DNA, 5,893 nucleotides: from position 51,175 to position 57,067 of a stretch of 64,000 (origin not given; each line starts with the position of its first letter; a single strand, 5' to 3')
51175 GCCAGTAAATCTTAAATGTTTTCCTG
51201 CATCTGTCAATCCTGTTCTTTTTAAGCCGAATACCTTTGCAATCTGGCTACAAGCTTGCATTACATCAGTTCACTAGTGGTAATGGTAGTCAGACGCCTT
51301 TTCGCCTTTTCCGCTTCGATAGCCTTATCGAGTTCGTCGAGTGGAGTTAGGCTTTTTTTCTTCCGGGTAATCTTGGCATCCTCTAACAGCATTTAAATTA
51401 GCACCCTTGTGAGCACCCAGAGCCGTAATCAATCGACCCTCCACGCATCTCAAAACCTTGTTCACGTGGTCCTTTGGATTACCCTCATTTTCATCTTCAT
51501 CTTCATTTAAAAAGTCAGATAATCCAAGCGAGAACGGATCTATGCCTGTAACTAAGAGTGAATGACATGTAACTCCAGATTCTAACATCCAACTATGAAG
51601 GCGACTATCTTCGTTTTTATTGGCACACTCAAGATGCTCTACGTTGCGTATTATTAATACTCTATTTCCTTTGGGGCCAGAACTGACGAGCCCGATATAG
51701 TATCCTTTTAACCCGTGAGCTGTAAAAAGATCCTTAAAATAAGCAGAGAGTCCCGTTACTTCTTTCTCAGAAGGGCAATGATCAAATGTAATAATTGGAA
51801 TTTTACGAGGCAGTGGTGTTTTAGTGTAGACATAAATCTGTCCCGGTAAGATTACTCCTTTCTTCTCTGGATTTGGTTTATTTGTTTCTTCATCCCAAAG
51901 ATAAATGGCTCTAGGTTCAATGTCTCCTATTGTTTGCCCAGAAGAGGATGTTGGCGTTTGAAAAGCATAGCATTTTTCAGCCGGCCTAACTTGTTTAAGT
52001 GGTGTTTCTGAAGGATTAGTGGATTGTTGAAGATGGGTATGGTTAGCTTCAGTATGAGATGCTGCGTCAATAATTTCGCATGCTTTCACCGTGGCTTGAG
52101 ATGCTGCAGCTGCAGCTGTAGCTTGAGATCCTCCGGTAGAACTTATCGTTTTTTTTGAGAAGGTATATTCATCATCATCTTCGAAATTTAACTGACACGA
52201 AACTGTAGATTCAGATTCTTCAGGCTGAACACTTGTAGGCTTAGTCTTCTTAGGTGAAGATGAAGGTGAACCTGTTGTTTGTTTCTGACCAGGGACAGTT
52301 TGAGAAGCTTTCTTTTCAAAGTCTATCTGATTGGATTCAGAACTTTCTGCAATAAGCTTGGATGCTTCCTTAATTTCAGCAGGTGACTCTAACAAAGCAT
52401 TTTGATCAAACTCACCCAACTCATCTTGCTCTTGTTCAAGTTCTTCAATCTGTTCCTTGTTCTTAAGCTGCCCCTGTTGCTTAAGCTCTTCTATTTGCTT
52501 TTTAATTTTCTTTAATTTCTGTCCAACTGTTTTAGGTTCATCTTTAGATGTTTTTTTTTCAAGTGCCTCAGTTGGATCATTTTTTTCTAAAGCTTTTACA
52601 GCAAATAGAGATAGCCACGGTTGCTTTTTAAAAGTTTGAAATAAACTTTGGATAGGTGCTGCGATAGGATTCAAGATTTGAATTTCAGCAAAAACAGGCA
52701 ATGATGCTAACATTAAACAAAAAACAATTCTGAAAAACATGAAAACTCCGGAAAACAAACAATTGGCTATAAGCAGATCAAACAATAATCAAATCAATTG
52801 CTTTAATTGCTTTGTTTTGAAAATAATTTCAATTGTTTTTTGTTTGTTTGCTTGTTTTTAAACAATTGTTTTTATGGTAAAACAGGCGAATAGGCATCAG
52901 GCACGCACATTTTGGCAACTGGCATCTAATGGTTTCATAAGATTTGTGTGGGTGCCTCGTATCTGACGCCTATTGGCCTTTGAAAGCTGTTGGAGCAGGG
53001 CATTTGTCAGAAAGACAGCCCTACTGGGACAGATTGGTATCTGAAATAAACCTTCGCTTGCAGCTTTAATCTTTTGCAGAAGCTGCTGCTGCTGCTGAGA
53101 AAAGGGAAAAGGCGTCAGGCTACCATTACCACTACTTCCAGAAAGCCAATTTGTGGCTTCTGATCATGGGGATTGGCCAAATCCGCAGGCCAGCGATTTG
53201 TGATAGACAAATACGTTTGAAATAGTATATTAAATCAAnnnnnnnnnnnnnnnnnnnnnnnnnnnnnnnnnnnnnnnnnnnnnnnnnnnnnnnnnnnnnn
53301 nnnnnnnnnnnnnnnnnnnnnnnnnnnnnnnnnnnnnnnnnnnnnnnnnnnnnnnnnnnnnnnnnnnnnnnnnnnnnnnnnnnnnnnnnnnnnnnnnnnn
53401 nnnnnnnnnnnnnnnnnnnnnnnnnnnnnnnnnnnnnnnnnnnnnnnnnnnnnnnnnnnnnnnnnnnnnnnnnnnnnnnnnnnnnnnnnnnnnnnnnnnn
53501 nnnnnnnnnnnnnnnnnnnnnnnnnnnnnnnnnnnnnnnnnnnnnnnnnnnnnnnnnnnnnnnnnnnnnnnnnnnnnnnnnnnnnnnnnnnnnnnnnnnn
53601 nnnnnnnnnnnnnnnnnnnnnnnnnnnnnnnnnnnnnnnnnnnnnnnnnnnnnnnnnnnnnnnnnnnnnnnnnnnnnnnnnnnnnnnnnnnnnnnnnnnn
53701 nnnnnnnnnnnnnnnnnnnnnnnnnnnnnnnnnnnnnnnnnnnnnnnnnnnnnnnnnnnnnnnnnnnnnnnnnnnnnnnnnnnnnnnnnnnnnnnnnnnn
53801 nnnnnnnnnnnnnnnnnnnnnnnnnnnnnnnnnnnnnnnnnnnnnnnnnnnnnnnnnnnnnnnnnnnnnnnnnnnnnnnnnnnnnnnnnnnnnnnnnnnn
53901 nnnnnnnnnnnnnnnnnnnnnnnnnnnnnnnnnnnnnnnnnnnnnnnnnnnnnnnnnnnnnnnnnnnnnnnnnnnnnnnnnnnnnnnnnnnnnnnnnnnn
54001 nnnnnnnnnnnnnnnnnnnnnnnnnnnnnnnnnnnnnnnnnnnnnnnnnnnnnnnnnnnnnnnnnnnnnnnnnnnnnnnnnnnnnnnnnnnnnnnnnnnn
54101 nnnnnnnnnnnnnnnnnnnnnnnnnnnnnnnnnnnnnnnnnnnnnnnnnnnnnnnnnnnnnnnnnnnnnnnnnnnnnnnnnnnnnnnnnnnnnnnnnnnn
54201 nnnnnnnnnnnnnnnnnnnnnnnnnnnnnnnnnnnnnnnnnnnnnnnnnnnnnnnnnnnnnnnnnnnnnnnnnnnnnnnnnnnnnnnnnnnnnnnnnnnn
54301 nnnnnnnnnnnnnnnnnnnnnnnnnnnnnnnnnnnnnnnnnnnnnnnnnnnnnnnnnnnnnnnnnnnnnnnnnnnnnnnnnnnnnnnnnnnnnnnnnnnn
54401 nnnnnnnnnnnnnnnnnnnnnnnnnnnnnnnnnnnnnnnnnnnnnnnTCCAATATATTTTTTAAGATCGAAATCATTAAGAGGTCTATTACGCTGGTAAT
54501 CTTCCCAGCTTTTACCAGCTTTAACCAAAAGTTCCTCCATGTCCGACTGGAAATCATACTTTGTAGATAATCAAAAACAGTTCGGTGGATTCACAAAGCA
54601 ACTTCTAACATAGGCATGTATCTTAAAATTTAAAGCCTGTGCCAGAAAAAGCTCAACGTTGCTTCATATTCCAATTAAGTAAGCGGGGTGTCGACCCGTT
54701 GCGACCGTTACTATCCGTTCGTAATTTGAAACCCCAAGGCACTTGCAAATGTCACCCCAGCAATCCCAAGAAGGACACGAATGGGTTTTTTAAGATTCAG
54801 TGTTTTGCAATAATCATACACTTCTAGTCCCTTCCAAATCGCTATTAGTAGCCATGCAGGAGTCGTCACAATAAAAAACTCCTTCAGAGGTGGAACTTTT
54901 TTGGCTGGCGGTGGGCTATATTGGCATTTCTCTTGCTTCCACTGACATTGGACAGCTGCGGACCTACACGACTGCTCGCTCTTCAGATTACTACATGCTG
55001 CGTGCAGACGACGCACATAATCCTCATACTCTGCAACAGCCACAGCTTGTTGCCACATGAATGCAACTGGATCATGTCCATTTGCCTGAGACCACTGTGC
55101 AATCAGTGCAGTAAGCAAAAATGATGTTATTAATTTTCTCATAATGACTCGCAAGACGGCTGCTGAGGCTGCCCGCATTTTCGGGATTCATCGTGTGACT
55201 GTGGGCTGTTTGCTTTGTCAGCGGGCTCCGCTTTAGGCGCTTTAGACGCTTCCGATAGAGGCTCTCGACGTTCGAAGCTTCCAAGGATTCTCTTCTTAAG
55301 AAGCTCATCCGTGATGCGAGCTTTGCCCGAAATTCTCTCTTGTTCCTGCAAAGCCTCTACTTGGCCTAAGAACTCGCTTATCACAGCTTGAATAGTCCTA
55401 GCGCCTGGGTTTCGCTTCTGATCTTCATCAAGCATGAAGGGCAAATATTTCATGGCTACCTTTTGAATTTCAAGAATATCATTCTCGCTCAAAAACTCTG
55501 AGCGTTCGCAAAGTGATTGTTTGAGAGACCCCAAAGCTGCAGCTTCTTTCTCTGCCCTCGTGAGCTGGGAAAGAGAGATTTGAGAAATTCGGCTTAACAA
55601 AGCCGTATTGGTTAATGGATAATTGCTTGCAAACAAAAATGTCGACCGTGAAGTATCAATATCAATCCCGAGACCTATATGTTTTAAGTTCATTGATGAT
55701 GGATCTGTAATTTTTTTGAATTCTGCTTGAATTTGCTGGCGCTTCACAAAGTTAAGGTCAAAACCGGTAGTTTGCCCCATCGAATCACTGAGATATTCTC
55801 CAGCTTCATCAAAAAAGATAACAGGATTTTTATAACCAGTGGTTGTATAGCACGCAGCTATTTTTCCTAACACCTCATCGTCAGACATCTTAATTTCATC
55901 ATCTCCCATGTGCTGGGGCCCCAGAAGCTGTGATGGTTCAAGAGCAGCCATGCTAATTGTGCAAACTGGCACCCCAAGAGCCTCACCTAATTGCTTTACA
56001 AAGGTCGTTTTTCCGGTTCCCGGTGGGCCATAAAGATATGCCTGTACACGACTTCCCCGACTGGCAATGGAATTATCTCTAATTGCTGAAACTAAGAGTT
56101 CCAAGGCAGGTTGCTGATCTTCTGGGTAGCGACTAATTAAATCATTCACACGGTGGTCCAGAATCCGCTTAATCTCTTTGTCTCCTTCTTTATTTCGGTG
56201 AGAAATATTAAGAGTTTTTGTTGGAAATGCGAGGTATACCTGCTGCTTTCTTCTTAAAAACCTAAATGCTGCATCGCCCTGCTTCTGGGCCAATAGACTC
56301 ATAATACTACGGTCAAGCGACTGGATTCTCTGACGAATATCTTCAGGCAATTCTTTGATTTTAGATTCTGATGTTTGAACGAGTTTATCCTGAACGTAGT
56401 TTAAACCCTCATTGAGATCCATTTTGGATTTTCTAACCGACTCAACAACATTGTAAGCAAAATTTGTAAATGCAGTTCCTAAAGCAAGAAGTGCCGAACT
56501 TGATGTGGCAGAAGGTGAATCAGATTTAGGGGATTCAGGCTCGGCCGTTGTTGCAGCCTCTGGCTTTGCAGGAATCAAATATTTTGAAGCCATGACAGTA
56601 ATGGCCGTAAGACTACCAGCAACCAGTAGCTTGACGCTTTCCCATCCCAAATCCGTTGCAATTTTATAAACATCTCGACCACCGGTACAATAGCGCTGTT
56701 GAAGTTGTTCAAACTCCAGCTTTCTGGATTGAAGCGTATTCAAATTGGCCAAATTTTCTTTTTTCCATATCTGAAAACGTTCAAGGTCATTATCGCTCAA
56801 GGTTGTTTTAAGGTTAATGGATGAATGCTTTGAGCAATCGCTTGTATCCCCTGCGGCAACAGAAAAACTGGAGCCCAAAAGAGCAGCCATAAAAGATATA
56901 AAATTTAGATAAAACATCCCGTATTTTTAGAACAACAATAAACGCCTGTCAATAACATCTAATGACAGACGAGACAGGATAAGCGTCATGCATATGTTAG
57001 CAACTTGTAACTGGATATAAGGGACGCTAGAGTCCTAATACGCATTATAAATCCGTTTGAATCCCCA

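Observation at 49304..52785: tRNA-Ser-proximal pair of large secreted proteins, one with a caspase-like His/Cys peptidase signature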

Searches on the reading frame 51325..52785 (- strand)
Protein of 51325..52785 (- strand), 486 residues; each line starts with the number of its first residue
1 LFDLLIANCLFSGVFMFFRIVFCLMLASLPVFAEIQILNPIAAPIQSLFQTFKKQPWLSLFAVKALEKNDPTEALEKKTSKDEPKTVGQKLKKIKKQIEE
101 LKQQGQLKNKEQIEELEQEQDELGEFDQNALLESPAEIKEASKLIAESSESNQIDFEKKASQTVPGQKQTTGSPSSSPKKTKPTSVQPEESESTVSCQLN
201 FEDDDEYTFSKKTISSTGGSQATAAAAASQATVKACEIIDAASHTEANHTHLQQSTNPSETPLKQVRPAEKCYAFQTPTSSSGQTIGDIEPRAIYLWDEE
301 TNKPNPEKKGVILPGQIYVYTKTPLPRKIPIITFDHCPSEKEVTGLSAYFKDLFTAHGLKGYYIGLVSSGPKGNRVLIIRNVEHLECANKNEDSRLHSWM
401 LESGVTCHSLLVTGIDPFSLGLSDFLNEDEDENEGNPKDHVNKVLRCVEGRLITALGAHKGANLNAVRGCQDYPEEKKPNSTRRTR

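Call 4: search_protein_families(library=pfam, proteins=[window:51325-52785:-], max_evalue=1)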
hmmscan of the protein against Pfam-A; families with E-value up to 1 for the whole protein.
window:51325-52785:- (486 aa): 3 families
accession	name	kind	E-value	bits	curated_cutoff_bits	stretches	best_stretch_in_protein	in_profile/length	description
PF05797.17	Rep_4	-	0.16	12.5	27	1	50-117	34-98/108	Yeast trans-acting factor (REP1/REP2)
PF05121.17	GvpK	-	0.19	12.3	25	1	80-124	42-82/85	Gas vesicle protein K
PF11802.13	CENP-K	-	0.49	10.3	27.2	1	87-155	84-154/263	Centromere-associated protein K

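Call 5: search_protein_families(library=ncbifam, proteins=[window:51325-52785:-], max_evalue=1)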
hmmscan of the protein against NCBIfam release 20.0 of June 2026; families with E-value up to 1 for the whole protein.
window:51325-52785:- (486 aa): 2 families
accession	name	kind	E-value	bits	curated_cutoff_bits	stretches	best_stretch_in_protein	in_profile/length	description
TIGR02952.1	Sig70_famx2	equivalog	0.059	13.3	206.45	1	45-125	75-157/170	ECF subfamily RNA polymerase sigma factor, BldN family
TIGR00414.1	serS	equivalog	0.6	9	301.65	1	67-162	41-132/418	serine--tRNA ligase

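Call 16: find_homologous_proteins(query=window:51325-52785:-, max_evalue=0.001)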
Query window:51325-52785:-: 8000 candidates shared short words with the query, none scored E <= 0.001.

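Call 20: list_cluster_members(proteins=[P0001, window:51325-52785:-, window:45305-48790:-, window:55139-56917:-, window:53239-54447:+])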
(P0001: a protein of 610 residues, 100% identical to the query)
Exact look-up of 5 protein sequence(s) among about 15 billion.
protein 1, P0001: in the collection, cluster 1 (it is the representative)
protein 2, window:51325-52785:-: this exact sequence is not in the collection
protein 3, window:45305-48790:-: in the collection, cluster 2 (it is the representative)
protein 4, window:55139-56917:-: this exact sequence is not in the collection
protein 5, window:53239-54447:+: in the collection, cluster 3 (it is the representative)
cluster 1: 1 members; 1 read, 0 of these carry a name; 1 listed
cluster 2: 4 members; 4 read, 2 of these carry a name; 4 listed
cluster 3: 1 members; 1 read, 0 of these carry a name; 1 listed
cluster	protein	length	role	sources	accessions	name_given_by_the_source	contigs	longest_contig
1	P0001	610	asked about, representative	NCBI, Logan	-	-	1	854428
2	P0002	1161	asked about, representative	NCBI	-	-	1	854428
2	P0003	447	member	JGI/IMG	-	DNA polymerase-3 subunit alpha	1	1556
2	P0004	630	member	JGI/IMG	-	DNA polymerase-3 subunit alpha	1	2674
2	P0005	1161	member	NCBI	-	-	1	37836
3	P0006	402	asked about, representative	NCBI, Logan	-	-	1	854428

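Call 64: search_protein_families(library=padloc, proteins=[window:51325-52785:-], max_evalue=0.01)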
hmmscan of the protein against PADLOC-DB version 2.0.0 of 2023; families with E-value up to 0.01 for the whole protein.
window:51325-52785:- (486 aa): 0 families

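Call 67: search_protein_families(library=phrogs, proteins=[window:51325-52785:-], max_evalue=0.1)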
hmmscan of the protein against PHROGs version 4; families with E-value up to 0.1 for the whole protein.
window:51325-52785:- (486 aa): 1 family
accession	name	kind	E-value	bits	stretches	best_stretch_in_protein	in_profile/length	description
phrog_2152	-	unknown function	0.057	13.8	1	222-274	33-85/273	-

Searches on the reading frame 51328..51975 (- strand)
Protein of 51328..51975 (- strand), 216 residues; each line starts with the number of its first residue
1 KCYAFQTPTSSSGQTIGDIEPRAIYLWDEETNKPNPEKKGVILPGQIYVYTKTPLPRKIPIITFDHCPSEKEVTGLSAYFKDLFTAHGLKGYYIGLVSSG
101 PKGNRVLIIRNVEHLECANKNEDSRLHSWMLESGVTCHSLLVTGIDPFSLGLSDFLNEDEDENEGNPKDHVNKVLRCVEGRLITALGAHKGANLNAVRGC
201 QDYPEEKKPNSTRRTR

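Call 42: find_homologous_proteins(query=window:51328-51975:-, max_evalue=0.01)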
Query seq(216 aa): 106 candidates shared short words with the query, none scored E <= 0.01.

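Call 52: search_protein_families(library=pfam, proteins=[window:51328-51975:-], max_evalue=10)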
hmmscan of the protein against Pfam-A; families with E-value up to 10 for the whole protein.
seq(216 aa): 0 families

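Call 65: search_solved_structures(query=window:51328-51975:-, max_evalue=10, show_alignments=2)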
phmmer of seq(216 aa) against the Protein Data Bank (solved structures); distinct sequences matched with E-value up to 10: 0.

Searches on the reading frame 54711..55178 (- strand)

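Call 4: search_protein_families(library=pfam, proteins=[window:54711-55178:-], max_evalue=1)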
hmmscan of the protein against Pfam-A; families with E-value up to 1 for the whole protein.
window:54711-55178:- (155 aa): 1 family
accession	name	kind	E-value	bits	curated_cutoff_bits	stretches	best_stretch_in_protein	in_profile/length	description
PF10659.14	Trypan_glycop_C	-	0.0098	16.7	21.4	1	57-89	50-86/104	Trypanosome variant surface glycoprotein C-terminal domain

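Call 5: search_protein_families(library=ncbifam, proteins=[window:54711-55178:-], max_evalue=1)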
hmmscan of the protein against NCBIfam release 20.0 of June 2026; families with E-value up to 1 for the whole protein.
window:54711-55178:- (155 aa): 0 families

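Call 64: search_protein_families(library=padloc, proteins=[window:54711-55178:-], max_evalue=0.01)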
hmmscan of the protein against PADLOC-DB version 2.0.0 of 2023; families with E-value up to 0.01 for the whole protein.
window:54711-55178:- (155 aa): 0 families

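Call 67: search_protein_families(library=phrogs, proteins=[window:54711-55178:-], max_evalue=0.1)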
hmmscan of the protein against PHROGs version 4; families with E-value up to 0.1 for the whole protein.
window:54711-55178:- (155 aa): 1 family
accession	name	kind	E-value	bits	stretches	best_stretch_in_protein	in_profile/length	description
phrog_13416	-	unknown function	0.078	13.4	0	25-81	72-130/260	-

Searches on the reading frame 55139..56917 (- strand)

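Call 4: search_protein_families(library=pfam, proteins=[window:55139-56917:-], max_evalue=1)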
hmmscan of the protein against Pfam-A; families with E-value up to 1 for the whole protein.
window:55139-56917:- (592 aa): 24 families
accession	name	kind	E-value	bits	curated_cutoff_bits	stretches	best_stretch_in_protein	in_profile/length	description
PF00004.35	AAA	-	1.6e-11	45.2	21.2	1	294-446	2-125/131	ATPase family associated with various cellular activities (AAA)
PF07728.20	AAA_5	-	3.2e-07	30.9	22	1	295-372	4-75/139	AAA domain (dynein-related subfamily)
PF13479.12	AAA_24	-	0.0016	18.7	27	1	293-314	5-26/195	AAA domain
PF13191.12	AAA_16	-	0.0019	19.2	32.6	1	287-315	21-49/167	AAA ATPase domain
PF13401.12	AAA_22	-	0.0019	18.9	27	1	294-326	9-44/130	AAA domain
PF13521.12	AAA_28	-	0.0028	18.3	27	1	294-319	3-28/164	AAA domain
PF02367.23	TsaE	-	0.004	17.6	26.6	1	293-316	24-47/128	Threonylcarbamoyl adenosine biosynthesis protein TsaE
PF13238.12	AAA_18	-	0.0057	17.5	29.4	1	295-324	3-30/128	AAA domain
PF12774.13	AAA_6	-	0.0059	16.1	25.2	1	291-321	33-63/327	Hydrolytic ATP binding site of dynein motor region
PF03308.22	MeaB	-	0.0072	15.8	23.1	1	262-346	10-89/273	Methylmalonyl Co-A mutase-associated GTPase MeaB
PF00910.28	RNA_helicase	-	0.0091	16.9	21.5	1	294-315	2-23/105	RNA helicase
PF20030.5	bpMoxR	-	0.0093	15.5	27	1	290-336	31-78/205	MoxR domain in the MoxR-vWA-beta-propeller ternary systems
PF13604.12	AAA_30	-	0.0097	16.1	27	1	287-314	16-42/191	AAA domain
PF13207.12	AAA_17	-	0.011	16.5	27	1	296-321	1-26/136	AAA domain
PF01637.24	ATPase_2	-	0.012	15.9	33.2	1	283-312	13-42/225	ATPase domain predominantly from Archaea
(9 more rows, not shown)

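Call 5: search_protein_families(library=ncbifam, proteins=[window:55139-56917:-], max_evalue=1)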
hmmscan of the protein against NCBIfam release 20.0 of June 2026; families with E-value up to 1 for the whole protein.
window:55139-56917:- (592 aa): 25 families
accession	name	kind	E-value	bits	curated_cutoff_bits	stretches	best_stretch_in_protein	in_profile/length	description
TIGR00763.1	lon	equivalog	5e-06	25.3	608.05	1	294-522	357-562/795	endopeptidase La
TIGR01613.1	primase_Cterm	subfamily_domain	0.0012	17.8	108.7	1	266-324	52-110/304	phage/plasmid primase, P4 family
NF042959.1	IteA_antiphage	equivalog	0.0013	18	510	1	293-328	128-163/367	anti-phage ATPase IteA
NF003229.0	PRK04195.1-5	equivalog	0.0015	17.3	280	1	290-319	44-73/413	replication factor C large subunit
NF008053.0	PRK10787.1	equivalog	0.0026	15.9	891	1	294-474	353-515/784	endopeptidase La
NF009881.0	PRK13341.1-2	equivalog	0.0079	14.1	651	1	294-309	56-71/736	AAA family ATPase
TIGR00635.1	ruvB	equivalog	0.0088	15.1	299.05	1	293-328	33-68/305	Holliday junction branch migration DNA helicase RuvB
NF006958.0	PRK09435.1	equivalog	0.011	14.8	329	1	250-330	22-97/333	methylmalonyl Co-A mutase-associated GTPase MeaB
NF000868.0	PRK00080.1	equivalog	0.011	14.6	282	1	292-328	53-89/330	Holliday junction branch migration DNA helicase RuvB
TIGR02639.1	ClpA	equivalog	0.012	13.8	993.15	1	267-324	461-521/734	ATP-dependent Clp protease ATP-binding subunit ClpA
NF003745.1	PRK05342.1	equivalog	0.015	14.1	359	1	294-321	113-140/418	ATP-dependent Clp protease ATP-binding subunit ClpX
NF001626.0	PRK00411.1-5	equivalog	0.016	14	417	1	272-315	39-80/374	ORC1-type DNA replication protein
NF006743.0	PRK09270.1-2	equivalog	0.02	14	227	1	280-322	18-61/217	nucleoside/nucleotide kinase family protein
TIGR00150.1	T6A_YjeE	equivalog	0.032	14.1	60.1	1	293-317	25-49/135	tRNA (adenosine(37)-N6)-threonylcarbamoyltransferase complex ATPase subunit type 1 TsaE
TIGR02640.1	gas_vesic_GvpN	equivalog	0.032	13.7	266.8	1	293-346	24-77/262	gas vesicle protein GvpN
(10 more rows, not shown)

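Call 64: search_protein_families(library=padloc, proteins=[window:55139-56917:-], max_evalue=0.01)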
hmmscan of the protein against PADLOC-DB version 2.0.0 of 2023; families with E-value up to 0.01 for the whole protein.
window:55139-56917:- (592 aa): 9 families
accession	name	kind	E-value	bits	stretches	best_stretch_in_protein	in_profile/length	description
PDLC02196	IetA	-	2.8e-05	21.7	1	280-327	110-159/374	-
PDLC04232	IetA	-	7.7e-05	20.3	1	289-324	115-150/330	-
PDLC02195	IetA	-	0.0001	19.7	1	294-327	141-174/395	-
PDLC04231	IetA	-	0.00044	18.1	1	255-330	81-157/262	-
PDLC03838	DolB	-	0.0021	15.4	0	267-323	143-199/375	-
PDLC03924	MkoC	-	0.005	12.9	0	297-309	273-285/1136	-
PDLC03920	MkoA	-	0.0065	12.8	1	295-310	636-651/1112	-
PDLC03921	MkoA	-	0.0082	11.8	0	295-310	1047-1062/1607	-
PDLC04140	mad8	-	0.0085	13.6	0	294-317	31-54/314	mads_8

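Call 67: search_protein_families(library=phrogs, proteins=[window:55139-56917:-], max_evalue=0.1)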
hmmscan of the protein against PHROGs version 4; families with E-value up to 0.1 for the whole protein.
window:55139-56917:- (592 aa): 18 families
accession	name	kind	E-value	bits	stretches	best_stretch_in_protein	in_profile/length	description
phrog_3757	-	unknown function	5.3e-09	36.9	1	197-332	37-167/367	-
phrog_15585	-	unknown function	1.1e-05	25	1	293-521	352-556/793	-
phrog_168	-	DNA, RNA and nucleotide metabolism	2.6e-05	25.1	1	294-458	46-164/314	clamp loader of DNA polymerase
phrog_10401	-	other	3.9e-05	23.6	1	280-326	450-496/667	ATPase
phrog_7485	-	unknown function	5.9e-05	23.2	1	294-331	231-268/430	-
phrog_1297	-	other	6.2e-05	23.1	1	290-371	25-107/356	ATPase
phrog_249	-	moron, auxiliary metabolic gene and host takeover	0.00017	22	1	282-333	119-171/380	porphyrin biosynthesis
phrog_4339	-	unknown function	0.00073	19.8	1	295-324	56-85/552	-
phrog_325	-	DNA, RNA and nucleotide metabolism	0.00083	18.7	1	266-314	473-514/986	Dda-like helicase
phrog_14322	-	unknown function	0.0022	18.3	1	295-315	231-251/398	-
phrog_9172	-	unknown function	0.0027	17.6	1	292-322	109-139/509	-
phrog_124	-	DNA, RNA and nucleotide metabolism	0.0031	17.9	1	292-312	45-65/382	Sak4-like ssDNA annealing protein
phrog_1156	-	DNA, RNA and nucleotide metabolism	0.0086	15.6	1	291-327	559-595/855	DNA primase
phrog_5484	-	DNA, RNA and nucleotide metabolism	0.01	16.4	1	288-378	26-108/239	DnaA-like replication initiation protein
phrog_11838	-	DNA, RNA and nucleotide metabolism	0.015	15.5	1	294-321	44-71/420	clamp loader of DNA polymerase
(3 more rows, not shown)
